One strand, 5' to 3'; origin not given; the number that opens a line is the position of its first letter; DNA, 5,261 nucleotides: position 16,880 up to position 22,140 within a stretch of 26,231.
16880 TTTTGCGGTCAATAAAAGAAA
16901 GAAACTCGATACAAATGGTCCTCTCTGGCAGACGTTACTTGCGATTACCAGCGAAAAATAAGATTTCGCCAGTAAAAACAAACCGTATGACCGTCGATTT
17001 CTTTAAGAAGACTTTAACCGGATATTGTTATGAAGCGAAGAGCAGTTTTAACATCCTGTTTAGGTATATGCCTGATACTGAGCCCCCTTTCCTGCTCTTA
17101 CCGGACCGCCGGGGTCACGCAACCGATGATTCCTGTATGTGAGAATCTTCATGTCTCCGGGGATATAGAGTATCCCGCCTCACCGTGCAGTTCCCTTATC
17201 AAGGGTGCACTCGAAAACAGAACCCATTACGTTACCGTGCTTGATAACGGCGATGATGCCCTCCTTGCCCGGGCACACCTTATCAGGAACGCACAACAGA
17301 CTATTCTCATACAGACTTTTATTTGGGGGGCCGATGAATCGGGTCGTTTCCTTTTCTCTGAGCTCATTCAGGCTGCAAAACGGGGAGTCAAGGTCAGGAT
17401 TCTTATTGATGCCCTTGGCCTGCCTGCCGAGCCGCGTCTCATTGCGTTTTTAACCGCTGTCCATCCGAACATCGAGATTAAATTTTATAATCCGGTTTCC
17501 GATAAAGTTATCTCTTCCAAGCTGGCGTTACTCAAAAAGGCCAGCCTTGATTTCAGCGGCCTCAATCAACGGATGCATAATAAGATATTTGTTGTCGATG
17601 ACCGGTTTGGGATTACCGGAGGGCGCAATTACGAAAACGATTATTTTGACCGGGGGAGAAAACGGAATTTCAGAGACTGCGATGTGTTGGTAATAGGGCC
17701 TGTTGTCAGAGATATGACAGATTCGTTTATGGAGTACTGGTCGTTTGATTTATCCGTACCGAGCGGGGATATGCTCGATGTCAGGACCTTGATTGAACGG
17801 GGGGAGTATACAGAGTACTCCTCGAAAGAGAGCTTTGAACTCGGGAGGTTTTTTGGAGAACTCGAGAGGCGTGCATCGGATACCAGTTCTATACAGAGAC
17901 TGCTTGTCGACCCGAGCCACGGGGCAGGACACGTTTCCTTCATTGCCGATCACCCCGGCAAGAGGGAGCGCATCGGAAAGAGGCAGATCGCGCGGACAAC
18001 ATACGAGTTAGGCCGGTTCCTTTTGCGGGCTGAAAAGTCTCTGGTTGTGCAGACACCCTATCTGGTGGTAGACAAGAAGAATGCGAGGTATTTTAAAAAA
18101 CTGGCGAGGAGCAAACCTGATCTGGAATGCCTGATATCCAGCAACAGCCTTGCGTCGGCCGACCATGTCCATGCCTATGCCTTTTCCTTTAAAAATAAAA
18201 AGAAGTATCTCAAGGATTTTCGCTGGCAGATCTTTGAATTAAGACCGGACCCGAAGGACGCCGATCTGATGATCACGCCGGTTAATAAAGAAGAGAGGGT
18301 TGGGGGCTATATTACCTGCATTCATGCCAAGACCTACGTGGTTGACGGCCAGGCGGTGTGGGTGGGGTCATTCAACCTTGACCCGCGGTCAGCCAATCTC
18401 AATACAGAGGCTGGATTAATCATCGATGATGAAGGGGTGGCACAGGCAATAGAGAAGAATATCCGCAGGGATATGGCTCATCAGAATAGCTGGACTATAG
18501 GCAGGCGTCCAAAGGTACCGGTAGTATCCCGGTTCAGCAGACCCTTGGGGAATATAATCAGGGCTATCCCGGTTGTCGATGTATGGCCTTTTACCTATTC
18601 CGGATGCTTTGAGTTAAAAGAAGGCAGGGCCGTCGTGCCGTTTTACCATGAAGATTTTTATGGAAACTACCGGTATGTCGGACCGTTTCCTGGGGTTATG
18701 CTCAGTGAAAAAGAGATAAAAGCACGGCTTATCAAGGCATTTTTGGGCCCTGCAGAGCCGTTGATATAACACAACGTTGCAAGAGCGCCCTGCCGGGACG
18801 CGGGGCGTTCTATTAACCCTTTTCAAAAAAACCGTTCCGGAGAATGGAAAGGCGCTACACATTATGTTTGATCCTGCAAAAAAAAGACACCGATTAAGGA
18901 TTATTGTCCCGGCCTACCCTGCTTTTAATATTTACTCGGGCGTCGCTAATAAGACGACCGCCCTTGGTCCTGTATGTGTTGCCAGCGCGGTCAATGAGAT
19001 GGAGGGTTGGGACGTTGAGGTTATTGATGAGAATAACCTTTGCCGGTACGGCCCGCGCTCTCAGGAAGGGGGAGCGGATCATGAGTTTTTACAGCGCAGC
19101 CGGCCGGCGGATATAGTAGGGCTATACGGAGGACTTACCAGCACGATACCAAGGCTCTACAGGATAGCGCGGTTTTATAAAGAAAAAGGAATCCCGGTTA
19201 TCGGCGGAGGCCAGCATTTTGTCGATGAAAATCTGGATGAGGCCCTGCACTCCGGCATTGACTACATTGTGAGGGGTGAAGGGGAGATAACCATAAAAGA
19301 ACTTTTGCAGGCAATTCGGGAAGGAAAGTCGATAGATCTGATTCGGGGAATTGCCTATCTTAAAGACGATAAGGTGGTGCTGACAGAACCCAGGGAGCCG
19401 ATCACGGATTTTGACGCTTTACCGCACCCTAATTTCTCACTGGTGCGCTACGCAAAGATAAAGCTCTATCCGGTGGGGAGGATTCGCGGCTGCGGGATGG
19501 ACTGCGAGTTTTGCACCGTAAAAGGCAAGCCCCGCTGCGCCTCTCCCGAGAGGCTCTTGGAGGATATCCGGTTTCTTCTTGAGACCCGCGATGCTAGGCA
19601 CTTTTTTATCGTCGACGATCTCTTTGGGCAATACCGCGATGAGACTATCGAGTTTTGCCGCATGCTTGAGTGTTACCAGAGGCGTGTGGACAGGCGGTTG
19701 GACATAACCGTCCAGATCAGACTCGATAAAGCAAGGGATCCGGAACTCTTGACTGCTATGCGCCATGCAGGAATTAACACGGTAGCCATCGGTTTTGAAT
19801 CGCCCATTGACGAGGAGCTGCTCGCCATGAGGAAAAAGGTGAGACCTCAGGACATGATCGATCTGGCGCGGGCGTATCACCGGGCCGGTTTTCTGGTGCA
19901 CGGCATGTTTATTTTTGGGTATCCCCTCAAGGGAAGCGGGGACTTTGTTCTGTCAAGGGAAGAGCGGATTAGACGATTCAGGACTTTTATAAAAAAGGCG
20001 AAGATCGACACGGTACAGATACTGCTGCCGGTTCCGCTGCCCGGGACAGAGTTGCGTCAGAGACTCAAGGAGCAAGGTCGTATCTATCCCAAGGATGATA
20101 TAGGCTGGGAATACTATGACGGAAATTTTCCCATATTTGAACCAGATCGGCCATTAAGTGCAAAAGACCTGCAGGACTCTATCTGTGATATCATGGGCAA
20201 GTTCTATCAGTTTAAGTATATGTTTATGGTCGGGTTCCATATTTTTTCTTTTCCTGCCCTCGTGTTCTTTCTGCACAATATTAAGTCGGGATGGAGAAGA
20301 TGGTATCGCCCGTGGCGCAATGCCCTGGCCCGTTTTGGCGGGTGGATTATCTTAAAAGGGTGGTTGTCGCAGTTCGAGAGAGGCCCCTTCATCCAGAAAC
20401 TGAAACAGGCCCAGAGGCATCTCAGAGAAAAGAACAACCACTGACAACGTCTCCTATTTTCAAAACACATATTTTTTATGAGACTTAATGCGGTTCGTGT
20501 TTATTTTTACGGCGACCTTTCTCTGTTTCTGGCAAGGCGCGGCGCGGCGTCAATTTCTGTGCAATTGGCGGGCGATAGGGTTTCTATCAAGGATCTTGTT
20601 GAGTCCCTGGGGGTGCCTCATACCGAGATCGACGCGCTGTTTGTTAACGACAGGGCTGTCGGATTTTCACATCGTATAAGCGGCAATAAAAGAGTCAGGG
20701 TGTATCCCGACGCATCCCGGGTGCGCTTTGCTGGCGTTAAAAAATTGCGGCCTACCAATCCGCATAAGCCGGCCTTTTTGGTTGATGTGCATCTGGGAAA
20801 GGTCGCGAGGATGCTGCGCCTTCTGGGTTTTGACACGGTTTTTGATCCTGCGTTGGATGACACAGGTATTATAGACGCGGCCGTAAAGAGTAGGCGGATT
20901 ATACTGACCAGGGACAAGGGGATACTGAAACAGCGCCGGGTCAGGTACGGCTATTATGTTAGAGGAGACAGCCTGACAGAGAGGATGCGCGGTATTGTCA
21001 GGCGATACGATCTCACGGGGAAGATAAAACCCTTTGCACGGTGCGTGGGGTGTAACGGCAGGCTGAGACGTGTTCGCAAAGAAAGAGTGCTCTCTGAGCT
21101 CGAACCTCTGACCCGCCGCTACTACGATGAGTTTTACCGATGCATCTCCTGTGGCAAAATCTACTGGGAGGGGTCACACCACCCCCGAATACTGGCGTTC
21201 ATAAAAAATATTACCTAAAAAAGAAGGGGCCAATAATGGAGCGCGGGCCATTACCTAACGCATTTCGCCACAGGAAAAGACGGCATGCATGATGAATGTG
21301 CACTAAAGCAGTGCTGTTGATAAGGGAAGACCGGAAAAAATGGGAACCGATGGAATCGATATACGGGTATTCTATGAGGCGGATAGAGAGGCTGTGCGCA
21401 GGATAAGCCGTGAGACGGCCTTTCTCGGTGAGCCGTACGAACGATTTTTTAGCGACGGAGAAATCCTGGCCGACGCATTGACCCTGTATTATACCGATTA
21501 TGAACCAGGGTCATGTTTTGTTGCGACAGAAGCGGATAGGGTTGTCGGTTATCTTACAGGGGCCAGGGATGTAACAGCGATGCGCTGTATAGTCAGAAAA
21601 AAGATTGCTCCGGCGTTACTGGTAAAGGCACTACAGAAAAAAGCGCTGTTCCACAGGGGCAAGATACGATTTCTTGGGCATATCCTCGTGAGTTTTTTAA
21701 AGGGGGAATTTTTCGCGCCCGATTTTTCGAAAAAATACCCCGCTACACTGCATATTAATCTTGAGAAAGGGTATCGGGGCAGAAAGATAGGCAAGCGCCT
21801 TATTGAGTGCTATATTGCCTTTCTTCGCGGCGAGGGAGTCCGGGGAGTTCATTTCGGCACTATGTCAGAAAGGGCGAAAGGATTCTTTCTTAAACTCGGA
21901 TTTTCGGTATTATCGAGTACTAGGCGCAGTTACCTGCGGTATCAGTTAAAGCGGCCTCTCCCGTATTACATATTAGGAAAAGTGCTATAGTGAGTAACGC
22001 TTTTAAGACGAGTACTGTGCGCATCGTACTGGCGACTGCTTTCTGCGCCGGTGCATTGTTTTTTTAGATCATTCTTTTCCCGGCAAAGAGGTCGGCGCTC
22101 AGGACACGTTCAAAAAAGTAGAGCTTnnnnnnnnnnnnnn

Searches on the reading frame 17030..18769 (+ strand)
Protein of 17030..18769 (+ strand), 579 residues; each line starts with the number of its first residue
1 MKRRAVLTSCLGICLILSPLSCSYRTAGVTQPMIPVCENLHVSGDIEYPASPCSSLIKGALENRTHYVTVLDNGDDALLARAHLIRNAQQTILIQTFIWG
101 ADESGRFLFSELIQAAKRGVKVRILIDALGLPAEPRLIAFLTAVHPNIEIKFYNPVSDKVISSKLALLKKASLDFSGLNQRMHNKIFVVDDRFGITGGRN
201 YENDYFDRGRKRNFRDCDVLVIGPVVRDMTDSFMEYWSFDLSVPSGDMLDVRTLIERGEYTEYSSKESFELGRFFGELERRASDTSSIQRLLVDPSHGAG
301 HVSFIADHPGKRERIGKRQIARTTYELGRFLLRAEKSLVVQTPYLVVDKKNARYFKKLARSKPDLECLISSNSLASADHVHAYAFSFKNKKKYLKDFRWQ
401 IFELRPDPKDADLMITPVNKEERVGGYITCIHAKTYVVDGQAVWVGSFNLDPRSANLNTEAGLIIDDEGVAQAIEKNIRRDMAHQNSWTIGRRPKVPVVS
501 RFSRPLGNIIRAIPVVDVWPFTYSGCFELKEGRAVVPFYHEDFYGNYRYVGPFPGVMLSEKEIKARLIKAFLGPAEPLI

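Call 3: search_protein_families(library=pfam, proteins=[window:17030-18769:+], max_evalue=0.01)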
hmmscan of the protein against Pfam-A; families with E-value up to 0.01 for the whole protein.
window:17030-18769:+ (579 aa): 2 families
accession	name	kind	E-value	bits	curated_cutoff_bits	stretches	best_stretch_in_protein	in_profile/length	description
PF13091.12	PLDc_2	-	2e-32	112.3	27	2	331-481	5-131/132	PLD-like domain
PF00614.28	PLDc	-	5.8e-09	36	21.9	1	432-454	6-28/28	Phospholipase D Active site motif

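Call 4: search_protein_families(library=ncbifam, proteins=[window:17030-18769:+], max_evalue=0.01)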
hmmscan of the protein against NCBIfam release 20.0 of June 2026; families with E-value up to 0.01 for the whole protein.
window:17030-18769:+ (579 aa): 8 families
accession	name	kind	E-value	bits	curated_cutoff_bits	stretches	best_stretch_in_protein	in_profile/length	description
NF008427.0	PRK11263.1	equivalog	1.7e-32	113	281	2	66-235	9-165/409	cardiolipin synthase ClsB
TIGR04265.1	bac_cardiolipin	equivalog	7.2e-28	97.8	290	2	64-239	117-279/483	cardiolipin synthase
NF009107.0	PRK12452.1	equivalog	7.1e-25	87.7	787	2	61-240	136-301/509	cardiolipin synthase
NF038319.1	DISARM_DrmC_I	equivalog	2.5e-17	63.2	133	2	409-480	164-233/236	DISARM system phospholipase D-like protein DrmC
NF006946.0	PRK09428.1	equivalog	3.4e-09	36.2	314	2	330-511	259-436/451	CDP-diacylglycerol--serine O-phosphatidyltransferase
NF010492.0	PRK13912.1-3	equivalog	5.6e-07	29.3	297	1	62-207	20-146/178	nuclease NucT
NF010491.0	PRK13912.1-2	equivalog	0.00093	19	225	0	157-208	98-149/180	nuclease NucT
NF010490.0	PRK13912.1-1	equivalog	0.0049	17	211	0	75-128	29-78/159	nuclease NucT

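Call 19: search_solved_structures(query=window:17030-18769:+, max_evalue=0.001)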
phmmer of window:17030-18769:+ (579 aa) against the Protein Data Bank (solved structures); distinct sequences matched with E-value up to 0.001: 4.
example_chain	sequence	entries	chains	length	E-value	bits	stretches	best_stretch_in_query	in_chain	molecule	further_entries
7e0m_A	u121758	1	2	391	1.5e-08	36.8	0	430-514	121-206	Phospholipase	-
9vbj_A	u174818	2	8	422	2.8e-05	26.1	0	430-479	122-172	5'-3' exonuclease PLD4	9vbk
8v08_A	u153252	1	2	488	4.3e-05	25.5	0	430-479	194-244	5'-3' exonuclease PLD4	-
7wu1_A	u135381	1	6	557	0.00042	22.2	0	431-481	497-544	Phospholipase D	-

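Call 45: search_protein_families(library=padloc, proteins=[window:17030-18769:+], max_evalue=0.001)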
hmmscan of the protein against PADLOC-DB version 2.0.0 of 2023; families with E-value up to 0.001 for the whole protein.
window:17030-18769:+ (579 aa): 20 families
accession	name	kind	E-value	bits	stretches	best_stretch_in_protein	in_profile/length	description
PDLC02614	DrmC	-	1.5e-12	45.6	1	422-480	100-149/153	DrmC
PDLC02597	DrmC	-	1.4e-11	42.7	1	429-477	183-231/242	DrmC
PDLC02585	DrmC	-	1.3e-10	39.3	1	429-479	192-242/253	DrmC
PDLC02587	DrmC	-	3.5e-10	37.3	1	429-478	203-252/267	DrmC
PDLC02588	DrmC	-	1e-09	36.4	1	430-479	192-241/256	DrmC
PDLC02609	DrmC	-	1.9e-09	35.9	1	417-480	168-231/241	DrmC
PDLC02589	DrmC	-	1e-08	32.7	0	83-128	117-159/264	DrmC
PDLC02606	DrmC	-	1.4e-08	32.7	1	429-480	121-172/182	DrmC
PDLC03922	MkoB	-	2.5e-08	31.7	1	64-483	300-604/610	-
PDLC02607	DrmC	-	9e-08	29.7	1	421-477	193-249/265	DrmC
PDLC02604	DrmC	-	2.9e-07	28.9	0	422-473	23-74/92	DrmC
PDLC02612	DrmC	-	7.8e-07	26.8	1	427-479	170-222/235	DrmC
PDLC02605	DrmC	-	3.4e-06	24.9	1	411-480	188-258/270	DrmC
PDLC02602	DrmC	-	4.8e-06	23.8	0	409-479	176-246/381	DrmC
PDLC02616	DrmC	-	1e-05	23.3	1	429-478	163-212/224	DrmC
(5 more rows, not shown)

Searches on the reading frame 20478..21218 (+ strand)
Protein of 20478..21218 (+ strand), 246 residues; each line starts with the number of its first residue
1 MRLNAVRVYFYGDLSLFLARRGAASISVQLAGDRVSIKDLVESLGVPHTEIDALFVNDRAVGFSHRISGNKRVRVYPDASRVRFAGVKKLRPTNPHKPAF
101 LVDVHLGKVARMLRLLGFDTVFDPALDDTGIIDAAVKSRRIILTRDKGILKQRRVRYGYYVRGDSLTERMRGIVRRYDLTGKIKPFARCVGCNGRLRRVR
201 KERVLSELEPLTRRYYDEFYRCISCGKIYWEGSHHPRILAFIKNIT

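Call 3: search_protein_families(library=pfam, proteins=[window:20478-21218:+], max_evalue=0.01)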
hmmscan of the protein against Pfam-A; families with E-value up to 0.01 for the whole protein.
window:20478-21218:+ (246 aa): 2 families
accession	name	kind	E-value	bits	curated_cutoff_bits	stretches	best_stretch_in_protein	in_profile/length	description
PF01927.22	Mut7-C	-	2e-44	151.6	23.3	1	99-240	2-144/146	Mut7-C RNAse domain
PF14451.12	Ub-Mut7C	-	6.3e-19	68.1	23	1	5-81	3-79/81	Mut7-C ubiquitin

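Call 4: search_protein_families(library=ncbifam, proteins=[window:20478-21218:+], max_evalue=0.01)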
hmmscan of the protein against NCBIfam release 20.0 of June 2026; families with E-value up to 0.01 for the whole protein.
window:20478-21218:+ (246 aa): 0 families

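Call 45: search_protein_families(library=padloc, proteins=[window:20478-21218:+], max_evalue=0.001)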
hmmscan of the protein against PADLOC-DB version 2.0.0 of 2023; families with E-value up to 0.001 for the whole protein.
window:20478-21218:+ (246 aa): 0 families

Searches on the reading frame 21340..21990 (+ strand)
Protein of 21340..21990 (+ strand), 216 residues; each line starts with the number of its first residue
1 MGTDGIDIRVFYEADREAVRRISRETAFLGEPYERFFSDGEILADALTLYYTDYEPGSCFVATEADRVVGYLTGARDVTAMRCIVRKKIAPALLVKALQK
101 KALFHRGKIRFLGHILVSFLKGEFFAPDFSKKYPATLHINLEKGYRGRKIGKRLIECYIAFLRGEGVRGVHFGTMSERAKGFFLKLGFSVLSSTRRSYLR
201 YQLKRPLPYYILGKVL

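Call 3: search_protein_families(library=pfam, proteins=[window:21340-21990:+], max_evalue=0.01)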
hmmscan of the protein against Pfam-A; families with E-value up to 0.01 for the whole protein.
window:21340-21990:+ (216 aa): 3 families
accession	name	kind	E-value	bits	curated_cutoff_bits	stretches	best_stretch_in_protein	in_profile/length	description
PF00583.31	Acetyltransf_1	-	1.2e-07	32.4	20.7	1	48-188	21-116/116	Acetyltransferase (GNAT) family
PF13508.13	Acetyltransf_7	-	7.1e-07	30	27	1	139-189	34-83/84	Acetyltransferase (GNAT) domain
PF13673.13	Acetyltransf_10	-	0.00091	19.6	23.6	0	142-195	60-114/128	Acetyltransferase (GNAT) domain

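Call 4: search_protein_families(library=ncbifam, proteins=[window:21340-21990:+], max_evalue=0.01)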
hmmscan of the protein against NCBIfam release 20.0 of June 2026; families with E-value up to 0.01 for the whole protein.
window:21340-21990:+ (216 aa): 0 families

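Call 45: search_protein_families(library=padloc, proteins=[window:21340-21990:+], max_evalue=0.001)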
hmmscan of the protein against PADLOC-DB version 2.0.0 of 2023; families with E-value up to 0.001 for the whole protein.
window:21340-21990:+ (216 aa): 0 families
